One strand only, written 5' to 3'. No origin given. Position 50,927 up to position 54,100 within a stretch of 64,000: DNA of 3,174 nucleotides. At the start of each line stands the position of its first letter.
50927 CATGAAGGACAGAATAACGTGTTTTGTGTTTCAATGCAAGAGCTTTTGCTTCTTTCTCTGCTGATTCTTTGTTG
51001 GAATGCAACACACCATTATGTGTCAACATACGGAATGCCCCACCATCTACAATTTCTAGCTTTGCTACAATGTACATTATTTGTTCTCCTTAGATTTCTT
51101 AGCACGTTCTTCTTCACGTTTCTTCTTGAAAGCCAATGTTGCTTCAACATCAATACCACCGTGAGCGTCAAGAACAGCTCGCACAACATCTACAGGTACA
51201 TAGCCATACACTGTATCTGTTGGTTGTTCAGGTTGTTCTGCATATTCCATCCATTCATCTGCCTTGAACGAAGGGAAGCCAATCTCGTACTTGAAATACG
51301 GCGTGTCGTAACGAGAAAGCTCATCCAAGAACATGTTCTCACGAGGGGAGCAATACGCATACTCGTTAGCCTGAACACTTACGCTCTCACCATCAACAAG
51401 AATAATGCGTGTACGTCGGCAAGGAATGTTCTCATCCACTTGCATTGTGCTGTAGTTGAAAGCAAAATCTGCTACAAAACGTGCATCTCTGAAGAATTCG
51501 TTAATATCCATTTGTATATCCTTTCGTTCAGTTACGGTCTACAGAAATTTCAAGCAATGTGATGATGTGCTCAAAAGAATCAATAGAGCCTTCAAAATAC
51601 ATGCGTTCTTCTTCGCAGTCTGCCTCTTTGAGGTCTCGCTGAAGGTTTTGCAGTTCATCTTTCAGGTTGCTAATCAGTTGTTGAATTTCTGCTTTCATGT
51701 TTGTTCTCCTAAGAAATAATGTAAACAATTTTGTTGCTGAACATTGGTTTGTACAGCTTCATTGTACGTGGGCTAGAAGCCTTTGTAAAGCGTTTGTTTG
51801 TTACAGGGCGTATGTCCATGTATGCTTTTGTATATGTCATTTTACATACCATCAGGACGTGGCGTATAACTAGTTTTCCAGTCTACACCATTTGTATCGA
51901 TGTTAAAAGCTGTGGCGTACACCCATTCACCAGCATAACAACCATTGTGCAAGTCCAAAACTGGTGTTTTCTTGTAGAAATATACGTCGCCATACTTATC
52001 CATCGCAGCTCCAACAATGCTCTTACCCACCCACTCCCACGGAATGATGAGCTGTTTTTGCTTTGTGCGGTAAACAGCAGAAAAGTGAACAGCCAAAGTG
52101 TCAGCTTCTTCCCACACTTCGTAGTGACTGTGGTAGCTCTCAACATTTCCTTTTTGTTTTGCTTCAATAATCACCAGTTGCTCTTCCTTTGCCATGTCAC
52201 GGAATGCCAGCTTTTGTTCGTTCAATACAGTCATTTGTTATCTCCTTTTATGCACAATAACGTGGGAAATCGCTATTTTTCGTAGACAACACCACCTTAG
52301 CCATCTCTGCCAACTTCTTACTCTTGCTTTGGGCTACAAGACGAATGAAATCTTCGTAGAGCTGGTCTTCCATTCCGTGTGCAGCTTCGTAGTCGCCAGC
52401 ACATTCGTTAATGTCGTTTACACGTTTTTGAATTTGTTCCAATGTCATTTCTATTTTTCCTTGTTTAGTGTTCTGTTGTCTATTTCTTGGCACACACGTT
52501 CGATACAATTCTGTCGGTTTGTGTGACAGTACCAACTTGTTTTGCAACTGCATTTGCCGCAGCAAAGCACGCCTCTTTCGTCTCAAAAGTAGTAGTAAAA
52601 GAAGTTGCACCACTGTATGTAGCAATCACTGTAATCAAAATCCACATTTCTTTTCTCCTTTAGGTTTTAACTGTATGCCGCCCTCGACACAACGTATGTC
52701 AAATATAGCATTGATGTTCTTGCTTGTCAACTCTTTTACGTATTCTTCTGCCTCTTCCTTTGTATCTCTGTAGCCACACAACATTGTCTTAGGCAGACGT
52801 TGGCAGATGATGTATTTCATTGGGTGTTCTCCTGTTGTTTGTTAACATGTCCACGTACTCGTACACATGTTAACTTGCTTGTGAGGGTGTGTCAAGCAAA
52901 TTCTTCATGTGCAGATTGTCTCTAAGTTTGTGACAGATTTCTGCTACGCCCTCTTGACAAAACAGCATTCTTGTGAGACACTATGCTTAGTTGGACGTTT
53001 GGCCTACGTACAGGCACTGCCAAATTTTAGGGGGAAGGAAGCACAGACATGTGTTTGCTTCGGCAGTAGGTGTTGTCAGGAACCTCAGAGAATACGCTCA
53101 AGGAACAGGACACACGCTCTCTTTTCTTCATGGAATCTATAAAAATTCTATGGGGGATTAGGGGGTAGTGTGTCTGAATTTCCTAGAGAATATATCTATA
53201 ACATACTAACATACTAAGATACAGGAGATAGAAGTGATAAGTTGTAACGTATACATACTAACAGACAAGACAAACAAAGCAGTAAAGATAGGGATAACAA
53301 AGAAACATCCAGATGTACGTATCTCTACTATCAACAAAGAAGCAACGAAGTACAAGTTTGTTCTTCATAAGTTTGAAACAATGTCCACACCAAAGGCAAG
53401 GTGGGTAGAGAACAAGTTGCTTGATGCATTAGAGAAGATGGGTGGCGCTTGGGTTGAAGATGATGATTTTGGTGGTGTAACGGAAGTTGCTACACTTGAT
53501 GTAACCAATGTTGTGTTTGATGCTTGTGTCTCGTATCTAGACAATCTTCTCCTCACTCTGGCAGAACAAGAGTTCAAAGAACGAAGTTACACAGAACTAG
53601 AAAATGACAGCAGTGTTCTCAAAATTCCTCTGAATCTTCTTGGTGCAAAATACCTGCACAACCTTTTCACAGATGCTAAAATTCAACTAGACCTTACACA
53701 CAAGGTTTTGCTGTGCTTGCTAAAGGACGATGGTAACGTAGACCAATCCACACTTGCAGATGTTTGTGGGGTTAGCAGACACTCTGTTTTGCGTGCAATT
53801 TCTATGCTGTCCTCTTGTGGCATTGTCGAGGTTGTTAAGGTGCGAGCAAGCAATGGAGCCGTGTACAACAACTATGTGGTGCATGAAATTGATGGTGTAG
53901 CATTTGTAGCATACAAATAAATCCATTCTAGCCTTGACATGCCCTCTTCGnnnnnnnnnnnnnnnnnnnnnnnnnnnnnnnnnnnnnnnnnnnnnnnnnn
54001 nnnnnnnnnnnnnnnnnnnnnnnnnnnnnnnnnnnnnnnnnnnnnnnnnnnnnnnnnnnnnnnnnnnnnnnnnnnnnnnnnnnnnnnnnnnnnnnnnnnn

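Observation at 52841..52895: Perfect 10-bp inverted repeat operator overlapping the leftward early promoter at the strand-switch region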

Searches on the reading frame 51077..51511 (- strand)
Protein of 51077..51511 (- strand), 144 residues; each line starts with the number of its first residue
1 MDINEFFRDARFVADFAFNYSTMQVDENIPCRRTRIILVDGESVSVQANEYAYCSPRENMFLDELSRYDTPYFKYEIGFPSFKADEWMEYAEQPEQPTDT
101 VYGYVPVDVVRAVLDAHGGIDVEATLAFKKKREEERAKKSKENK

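Call 17: search_protein_families(library=pfam, proteins=[window:51077-51511:-], max_evalue=0.1)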
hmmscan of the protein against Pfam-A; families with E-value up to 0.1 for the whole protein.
window:51077-51511:- (144 aa): 0 families

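Call 18: search_protein_families(library=phrogs, proteins=[window:51077-51511:-], max_evalue=0.01)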
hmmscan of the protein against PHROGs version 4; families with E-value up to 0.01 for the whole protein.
window:51077-51511:- (144 aa): 1 family
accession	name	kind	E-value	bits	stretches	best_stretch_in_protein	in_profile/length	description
phrog_24554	-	unknown function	4.5e-05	24.1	1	25-116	21-115/147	-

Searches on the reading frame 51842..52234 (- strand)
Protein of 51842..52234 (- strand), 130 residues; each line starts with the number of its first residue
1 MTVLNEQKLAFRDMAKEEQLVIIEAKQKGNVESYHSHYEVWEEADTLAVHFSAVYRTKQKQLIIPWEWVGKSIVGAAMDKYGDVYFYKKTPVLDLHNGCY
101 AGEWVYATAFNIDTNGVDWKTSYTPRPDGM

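Call 17: search_protein_families(library=pfam, proteins=[window:51842-52234:-], max_evalue=0.1)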
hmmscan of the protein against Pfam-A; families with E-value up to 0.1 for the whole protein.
window:51842-52234:- (130 aa): 0 families

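Call 18: search_protein_families(library=phrogs, proteins=[window:51842-52234:-], max_evalue=0.01)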
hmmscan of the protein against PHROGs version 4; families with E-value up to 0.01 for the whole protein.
window:51842-52234:- (130 aa): 2 families
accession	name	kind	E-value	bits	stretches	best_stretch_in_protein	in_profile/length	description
phrog_15048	-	unknown function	1.1e-07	33.1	1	13-129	7-130/131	-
phrog_1972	-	unknown function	0.0024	18.6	1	77-128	50-106/160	-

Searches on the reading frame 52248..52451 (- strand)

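Call 18: search_protein_families(library=phrogs, proteins=[window:52248-52451:-], max_evalue=0.01)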
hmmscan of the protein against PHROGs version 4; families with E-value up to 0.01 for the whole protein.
window:52248-52451:- (67 aa): 1 family
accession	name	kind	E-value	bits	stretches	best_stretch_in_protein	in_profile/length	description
phrog_10733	-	unknown function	4.5e-15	56.6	1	1-67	4-71/71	-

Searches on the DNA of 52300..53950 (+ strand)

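Call 4: search_dna_similar(query=window:52300-53950:+, collection=phages, mode=near, max_rows=30)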
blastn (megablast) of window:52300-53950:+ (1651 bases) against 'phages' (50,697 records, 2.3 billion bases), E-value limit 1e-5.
No match.

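Call 11: search_dna_similar(query=window:52600-53300:+, collection=phages, mode=distant, max_rows=25)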
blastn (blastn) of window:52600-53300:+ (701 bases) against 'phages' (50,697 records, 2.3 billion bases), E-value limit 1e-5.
No match.

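Call 24: search_rna_families(source=window, start=52700, end=53300, threshold=evalue, max_evalue=10, show_alignments=2)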
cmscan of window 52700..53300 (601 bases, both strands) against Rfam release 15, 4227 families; matches with E-value up to 10: 5.
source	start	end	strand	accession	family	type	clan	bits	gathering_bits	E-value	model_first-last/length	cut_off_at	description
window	53166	53226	+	RF01233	snoU109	Gene; snRNA; snoRNA; HACA-box;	-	18.9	43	2.1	1-134/134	no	Small nucleolar RNA U109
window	52760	52781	-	RF02262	MAT2A_C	Cis-reg;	-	15.9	47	2.7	15-36/52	no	MAT2A 3'UTR stem loop C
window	53107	53175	+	RF03396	mir-2814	Gene; miRNA;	-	15.7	90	5.7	1-87/87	no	mir-2814 microRNA precursor family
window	52709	52757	-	RF01306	sR52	Gene; snRNA; snoRNA; CD-box;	-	13.9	50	2.5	1-60/60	no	Small nucleolar RNA sR52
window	52843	52900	+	RF02360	Yfr8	Gene; sRNA;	-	11.9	40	4.8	1-226/226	no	Cyanobacterial functional RNA 8/9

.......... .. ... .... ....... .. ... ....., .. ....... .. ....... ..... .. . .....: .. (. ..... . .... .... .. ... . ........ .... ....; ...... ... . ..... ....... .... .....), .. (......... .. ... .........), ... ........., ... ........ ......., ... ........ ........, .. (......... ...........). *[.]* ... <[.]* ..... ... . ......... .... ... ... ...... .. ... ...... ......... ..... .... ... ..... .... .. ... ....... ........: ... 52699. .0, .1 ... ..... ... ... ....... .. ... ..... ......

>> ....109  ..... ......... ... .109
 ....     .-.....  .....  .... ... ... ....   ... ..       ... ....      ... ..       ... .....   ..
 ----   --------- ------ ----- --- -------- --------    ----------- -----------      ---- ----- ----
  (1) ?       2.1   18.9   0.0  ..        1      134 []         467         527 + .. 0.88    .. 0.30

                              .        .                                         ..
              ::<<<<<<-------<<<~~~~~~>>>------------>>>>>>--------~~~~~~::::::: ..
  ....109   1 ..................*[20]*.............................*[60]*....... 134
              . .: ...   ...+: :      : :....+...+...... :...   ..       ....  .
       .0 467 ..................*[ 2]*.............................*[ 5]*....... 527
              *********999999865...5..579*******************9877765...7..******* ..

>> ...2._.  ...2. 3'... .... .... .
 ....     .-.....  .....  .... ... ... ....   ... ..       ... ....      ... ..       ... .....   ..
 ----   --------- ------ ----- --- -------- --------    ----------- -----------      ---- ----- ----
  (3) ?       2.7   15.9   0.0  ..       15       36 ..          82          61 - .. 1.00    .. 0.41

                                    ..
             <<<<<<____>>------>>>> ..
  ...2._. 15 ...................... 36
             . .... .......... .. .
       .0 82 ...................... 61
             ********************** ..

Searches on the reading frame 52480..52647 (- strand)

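Call 17: search_protein_families(library=pfam, proteins=[window:52480-52647:-], max_evalue=0.1)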
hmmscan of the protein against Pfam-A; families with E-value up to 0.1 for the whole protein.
window:52480-52647:- (55 aa): 1 family
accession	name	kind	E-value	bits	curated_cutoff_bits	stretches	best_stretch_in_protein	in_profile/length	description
PF09954.14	DUF2188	-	0.031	14.8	22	1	13-37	17-41/62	Uncharacterized protein conserved in bacteria (DUF2188)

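Call 18: search_protein_families(library=phrogs, proteins=[window:52480-52647:-], max_evalue=0.01)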
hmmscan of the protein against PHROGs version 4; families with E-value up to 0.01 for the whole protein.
window:52480-52647:- (55 aa): 3 families
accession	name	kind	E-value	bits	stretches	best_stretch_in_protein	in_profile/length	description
phrog_3766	-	unknown function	7.3e-06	27.1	1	1-55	2-60/66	-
phrog_5579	-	unknown function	0.0008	20.4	1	1-37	3-38/52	-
phrog_31916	-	unknown function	0.0079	17.4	1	11-45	17-51/66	-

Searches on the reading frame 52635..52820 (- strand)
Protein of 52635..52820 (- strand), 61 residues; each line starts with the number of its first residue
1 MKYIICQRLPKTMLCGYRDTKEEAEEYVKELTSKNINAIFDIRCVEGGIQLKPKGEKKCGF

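Call 17: search_protein_families(library=pfam, proteins=[window:52635-52820:-], max_evalue=0.1)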
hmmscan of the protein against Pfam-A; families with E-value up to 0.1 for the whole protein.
window:52635-52820:- (61 aa): 1 family
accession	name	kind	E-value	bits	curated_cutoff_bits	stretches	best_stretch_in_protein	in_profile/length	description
PF24024.1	DUF7336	-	0.013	15.8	25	1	15-50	18-54/60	Domain of unknown function (DUF7336)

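Call 18: search_protein_families(library=phrogs, proteins=[window:52635-52820:-], max_evalue=0.01)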
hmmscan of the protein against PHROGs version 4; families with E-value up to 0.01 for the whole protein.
window:52635-52820:- (61 aa): 0 families

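Call 40: find_homologous_proteins(query=window:52635-52820:-, max_evalue=0.01)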
Query window:52635-52820:- (61 aa): 2 proteins with E <= 0.01 among 2 candidates.
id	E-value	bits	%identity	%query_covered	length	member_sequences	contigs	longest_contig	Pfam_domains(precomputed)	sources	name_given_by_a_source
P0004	2.2e-34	133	100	100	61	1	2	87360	-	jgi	-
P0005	1.9e-18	83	87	74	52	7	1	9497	-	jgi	jgi:hypothetical protein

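Call 41: find_encoding_contigs(protein=P0005, flank=5000, max_places=10)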
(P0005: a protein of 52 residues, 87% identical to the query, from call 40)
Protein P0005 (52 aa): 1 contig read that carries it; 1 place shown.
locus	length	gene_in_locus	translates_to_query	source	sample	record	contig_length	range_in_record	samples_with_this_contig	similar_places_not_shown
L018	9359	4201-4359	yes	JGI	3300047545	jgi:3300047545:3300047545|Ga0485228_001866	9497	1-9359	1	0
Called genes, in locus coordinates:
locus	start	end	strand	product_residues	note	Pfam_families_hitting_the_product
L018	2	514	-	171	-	?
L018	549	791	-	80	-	-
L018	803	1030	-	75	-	-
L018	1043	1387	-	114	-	-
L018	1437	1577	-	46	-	-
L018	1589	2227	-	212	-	PF26128:Gad2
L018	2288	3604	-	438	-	-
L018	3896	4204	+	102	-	-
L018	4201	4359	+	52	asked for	-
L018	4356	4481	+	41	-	-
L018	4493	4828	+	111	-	-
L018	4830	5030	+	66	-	-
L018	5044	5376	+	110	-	-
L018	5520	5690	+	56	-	-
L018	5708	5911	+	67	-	-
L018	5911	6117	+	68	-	-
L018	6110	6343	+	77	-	-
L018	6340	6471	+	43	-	-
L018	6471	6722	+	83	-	-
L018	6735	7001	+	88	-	-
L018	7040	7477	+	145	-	PF07486:Hydrolase_2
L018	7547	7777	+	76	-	-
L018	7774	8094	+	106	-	-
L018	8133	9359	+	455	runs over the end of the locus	?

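Call 42: list_cluster_members(proteins=[P0005, P0004, P0001])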
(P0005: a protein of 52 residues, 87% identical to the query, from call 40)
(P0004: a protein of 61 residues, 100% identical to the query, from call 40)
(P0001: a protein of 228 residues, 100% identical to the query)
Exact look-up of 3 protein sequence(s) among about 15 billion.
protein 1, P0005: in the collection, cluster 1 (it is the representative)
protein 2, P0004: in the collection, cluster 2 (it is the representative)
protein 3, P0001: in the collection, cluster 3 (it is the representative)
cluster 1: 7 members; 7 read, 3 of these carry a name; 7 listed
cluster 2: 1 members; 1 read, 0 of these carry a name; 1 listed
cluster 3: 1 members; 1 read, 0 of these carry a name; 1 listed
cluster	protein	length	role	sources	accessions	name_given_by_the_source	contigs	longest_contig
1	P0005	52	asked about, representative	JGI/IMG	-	hypothetical protein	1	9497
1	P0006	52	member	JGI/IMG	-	sugar phosphate isomerase/epimerase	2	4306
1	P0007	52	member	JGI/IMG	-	hypothetical protein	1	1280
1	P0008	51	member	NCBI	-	-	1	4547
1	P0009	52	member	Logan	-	-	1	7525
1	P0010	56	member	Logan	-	-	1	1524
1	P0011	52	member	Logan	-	-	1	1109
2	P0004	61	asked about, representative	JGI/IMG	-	-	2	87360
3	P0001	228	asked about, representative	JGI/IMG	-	-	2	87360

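Call 44: find_encoding_contigs(protein=P0009, flank=4000, max_places=5)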
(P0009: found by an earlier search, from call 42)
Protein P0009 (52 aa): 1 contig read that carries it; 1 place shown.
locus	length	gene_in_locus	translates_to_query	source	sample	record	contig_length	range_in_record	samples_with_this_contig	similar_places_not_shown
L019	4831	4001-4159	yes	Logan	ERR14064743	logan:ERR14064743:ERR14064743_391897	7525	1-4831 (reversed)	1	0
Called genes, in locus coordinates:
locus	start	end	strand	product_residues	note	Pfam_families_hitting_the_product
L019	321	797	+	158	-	-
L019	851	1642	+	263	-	PF13793:Pribosyltran_N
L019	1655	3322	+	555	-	PF04095:NAPRTase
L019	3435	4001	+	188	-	-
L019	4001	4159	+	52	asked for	-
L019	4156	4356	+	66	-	-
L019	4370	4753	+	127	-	-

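Call 46: find_encoding_contigs(protein=P0008, flank=4000, max_places=5)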
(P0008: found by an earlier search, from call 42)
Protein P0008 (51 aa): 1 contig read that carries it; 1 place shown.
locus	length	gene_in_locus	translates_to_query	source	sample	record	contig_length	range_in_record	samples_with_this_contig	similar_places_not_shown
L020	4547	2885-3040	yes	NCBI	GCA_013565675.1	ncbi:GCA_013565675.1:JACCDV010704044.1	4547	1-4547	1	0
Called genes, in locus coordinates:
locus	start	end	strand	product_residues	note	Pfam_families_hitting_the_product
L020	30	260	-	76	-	-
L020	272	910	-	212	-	PF26128:Gad2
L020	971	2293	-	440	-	-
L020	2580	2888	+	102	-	-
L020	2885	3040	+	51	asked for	-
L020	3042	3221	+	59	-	-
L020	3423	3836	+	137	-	-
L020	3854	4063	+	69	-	-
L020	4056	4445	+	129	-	-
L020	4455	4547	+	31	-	?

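Call 47: find_encoding_contigs(protein=P0006, flank=4000, max_places=5)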
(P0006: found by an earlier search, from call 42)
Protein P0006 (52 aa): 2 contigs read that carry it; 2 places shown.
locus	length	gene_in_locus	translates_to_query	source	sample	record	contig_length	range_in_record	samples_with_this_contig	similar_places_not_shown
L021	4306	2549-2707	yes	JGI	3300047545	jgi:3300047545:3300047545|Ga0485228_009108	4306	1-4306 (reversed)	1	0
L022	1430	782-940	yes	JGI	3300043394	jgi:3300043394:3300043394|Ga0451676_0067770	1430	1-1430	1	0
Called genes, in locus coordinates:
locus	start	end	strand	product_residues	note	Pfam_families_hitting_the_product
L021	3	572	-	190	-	?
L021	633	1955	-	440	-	-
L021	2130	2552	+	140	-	-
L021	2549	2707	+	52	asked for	-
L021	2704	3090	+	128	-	-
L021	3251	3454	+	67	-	-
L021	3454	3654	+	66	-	-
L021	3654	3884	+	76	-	-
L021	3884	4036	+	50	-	-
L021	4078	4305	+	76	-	?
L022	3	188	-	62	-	?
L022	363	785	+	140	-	-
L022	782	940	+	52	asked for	-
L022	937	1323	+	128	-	-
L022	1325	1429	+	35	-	?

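Call 61: find_encoding_contigs(protein=P0010, flank=2000, max_places=5)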
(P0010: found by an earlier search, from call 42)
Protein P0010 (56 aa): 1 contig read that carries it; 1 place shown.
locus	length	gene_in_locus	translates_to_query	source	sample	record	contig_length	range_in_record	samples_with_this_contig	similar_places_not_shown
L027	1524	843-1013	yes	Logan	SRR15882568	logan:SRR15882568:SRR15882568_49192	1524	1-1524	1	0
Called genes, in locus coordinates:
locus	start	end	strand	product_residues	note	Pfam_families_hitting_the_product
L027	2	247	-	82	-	?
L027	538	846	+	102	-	-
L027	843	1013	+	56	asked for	-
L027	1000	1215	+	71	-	-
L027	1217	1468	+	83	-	-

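Call 62: find_encoding_contigs(protein=P0007, flank=2000, max_places=5)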
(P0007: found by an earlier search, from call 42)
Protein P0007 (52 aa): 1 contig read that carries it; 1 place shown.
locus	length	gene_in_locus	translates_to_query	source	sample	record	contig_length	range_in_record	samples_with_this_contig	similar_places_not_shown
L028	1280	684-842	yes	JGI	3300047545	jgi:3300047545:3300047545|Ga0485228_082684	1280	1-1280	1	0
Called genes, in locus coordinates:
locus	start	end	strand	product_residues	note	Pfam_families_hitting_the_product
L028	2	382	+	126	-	?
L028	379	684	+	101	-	-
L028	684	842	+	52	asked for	-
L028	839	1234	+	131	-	-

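Call 63: find_encoding_contigs(protein=P0011, flank=2000, max_places=5)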
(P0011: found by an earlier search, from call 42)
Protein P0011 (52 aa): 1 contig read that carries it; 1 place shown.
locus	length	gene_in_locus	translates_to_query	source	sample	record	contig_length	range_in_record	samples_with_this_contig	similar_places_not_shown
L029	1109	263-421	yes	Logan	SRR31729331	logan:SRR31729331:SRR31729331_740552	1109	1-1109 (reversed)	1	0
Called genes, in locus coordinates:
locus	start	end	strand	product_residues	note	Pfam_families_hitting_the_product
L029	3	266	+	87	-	?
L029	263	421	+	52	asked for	-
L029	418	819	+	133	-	-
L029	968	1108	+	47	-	?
